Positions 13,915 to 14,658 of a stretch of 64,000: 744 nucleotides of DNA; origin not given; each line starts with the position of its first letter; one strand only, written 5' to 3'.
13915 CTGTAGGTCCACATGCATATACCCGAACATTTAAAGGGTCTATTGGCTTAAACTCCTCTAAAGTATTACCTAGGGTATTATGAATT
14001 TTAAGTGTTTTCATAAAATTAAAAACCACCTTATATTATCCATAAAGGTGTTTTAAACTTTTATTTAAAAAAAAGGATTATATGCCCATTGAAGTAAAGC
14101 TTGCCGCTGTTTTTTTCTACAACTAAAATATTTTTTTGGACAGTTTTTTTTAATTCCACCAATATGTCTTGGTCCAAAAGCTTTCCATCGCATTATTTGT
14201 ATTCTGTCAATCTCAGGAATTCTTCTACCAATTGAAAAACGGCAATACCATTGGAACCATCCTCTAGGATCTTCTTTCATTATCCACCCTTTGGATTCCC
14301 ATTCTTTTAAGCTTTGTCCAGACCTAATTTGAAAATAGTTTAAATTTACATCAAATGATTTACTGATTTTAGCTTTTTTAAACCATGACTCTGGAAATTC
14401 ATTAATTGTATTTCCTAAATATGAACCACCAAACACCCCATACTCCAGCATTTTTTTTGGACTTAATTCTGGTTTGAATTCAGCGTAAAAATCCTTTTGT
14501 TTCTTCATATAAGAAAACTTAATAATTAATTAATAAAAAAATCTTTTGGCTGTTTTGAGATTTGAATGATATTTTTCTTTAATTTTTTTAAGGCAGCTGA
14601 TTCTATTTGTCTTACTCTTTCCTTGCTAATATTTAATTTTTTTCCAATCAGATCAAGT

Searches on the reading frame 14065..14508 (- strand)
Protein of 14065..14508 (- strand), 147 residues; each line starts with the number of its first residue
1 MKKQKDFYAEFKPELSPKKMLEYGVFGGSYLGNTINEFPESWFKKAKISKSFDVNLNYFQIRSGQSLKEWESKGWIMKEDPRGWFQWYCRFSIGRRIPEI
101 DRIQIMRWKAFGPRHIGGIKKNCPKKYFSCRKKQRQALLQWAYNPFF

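Call 8: search_protein_families(library=pfam, proteins=[window:14065-14508:-], max_evalue=0.001)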
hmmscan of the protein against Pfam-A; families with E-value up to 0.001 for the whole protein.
window:14065-14508:- (147 aa): 0 families

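Call 80: search_protein_families(library=ncbifam, proteins=[window:14065-14508:-], max_evalue=0.001)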
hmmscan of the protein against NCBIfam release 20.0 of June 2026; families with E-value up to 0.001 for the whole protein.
window:14065-14508:- (147 aa): 1 family
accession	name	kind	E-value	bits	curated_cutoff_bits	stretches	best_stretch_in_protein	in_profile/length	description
NF049888.1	AlphArabdaseBT0367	equivalog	0.00046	18.9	800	1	47-98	70-121/486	arabinan endo-1,5-alpha-L-arabinosidase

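Call 81: search_protein_families(library=pfam, proteins=[window:14065-14508:-], max_evalue=0.001)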
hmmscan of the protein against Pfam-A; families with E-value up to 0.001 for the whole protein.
window:14065-14508:- (147 aa): 0 families
